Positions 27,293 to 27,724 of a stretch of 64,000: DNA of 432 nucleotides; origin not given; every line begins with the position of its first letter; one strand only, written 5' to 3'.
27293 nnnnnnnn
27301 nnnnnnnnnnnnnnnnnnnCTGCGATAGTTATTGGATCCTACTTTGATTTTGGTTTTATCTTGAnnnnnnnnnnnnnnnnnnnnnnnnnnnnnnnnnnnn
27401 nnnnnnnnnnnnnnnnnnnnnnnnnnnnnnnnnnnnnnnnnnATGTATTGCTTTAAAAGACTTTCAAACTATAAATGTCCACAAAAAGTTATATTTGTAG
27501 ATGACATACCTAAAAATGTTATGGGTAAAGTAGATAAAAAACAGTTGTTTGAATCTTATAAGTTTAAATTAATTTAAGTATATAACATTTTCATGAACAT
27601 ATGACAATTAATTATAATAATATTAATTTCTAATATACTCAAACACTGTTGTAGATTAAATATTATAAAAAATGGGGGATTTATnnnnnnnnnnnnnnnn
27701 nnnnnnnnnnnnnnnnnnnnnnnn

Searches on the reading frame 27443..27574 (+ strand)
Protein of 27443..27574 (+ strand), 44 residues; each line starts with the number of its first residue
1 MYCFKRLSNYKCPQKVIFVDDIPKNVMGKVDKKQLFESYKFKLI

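Call 6: search_protein_families(library=pfam, proteins=[window:27443-27574:+], max_evalue=0.01)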
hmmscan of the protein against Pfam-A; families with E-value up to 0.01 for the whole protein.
window:27443-27574:+ (44 aa): 1 family
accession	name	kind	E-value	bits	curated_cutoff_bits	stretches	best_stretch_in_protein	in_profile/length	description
PF13193.12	AMP-binding_C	-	0.00018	22.8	24.5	1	2-29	49-76/76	AMP-binding enzyme C-terminal domain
